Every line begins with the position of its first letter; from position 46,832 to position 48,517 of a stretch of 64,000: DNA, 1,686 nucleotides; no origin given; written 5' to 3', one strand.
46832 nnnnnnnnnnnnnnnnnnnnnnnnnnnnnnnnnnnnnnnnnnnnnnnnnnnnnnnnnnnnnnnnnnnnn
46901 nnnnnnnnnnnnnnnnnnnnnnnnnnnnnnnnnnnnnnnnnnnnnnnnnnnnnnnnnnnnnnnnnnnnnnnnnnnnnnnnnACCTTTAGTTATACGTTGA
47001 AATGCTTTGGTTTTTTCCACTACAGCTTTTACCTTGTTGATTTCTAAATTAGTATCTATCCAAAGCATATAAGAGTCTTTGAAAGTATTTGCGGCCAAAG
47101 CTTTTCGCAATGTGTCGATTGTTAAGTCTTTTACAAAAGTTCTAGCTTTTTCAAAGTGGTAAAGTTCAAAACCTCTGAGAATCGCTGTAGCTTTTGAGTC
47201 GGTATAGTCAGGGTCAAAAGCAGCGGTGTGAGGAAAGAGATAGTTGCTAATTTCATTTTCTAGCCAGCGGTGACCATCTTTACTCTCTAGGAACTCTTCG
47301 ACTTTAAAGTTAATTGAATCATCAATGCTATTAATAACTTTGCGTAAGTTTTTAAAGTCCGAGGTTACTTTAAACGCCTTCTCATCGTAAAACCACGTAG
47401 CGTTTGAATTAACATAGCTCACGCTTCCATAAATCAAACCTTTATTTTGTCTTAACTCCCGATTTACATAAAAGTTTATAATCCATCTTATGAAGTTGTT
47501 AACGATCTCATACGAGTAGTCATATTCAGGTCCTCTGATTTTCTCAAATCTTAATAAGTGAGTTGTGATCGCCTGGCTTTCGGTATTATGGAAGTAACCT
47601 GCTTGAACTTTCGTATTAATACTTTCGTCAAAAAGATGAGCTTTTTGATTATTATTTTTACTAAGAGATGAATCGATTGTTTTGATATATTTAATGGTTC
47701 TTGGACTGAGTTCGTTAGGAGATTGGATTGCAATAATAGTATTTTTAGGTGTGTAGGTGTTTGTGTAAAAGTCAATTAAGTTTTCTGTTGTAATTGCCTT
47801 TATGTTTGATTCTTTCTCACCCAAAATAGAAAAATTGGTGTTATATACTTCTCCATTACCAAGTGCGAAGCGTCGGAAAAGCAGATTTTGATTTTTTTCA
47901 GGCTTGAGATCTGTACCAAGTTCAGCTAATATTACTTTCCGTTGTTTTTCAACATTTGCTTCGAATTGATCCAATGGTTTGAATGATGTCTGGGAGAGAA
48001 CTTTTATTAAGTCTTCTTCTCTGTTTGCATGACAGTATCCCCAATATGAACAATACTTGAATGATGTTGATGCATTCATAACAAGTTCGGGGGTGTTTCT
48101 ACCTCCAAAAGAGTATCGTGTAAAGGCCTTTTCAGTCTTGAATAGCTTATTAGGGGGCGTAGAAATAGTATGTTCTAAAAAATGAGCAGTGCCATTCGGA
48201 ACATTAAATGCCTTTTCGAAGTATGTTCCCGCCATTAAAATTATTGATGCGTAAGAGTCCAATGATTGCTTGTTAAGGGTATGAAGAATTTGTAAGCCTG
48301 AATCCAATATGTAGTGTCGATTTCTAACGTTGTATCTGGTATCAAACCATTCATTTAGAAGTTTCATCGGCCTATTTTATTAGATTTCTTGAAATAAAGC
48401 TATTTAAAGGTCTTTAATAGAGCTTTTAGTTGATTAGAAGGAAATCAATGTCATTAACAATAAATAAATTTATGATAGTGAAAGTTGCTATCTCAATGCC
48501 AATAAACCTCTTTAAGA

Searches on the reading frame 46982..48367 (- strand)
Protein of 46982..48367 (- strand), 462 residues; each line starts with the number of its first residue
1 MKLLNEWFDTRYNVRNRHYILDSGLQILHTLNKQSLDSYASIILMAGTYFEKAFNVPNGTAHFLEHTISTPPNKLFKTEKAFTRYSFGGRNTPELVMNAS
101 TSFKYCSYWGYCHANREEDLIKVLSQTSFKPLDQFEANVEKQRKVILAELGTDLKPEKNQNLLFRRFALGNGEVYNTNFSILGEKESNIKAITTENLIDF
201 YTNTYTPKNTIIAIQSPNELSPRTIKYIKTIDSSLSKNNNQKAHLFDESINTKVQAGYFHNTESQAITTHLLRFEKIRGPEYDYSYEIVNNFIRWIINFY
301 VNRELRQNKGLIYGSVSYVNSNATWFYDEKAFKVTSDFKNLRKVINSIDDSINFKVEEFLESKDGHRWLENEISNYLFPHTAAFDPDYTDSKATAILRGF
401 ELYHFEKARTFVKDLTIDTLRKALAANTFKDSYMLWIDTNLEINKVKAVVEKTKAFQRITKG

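Call 9: search_protein_families(library=pfam, proteins=[window:46982-48367:-], max_evalue=0.01)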
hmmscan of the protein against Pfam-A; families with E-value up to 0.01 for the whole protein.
window:46982-48367:- (462 aa): 2 families
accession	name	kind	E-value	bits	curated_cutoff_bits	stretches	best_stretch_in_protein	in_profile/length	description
PF05193.26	Peptidase_M16_C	-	4.1e-08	33.7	23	1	192-353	2-162/181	Peptidase M16 inactive domain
PF00675.25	Peptidase_M16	-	0.00019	21.8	22.3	1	38-151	13-117/149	Insulinase (Peptidase family M16)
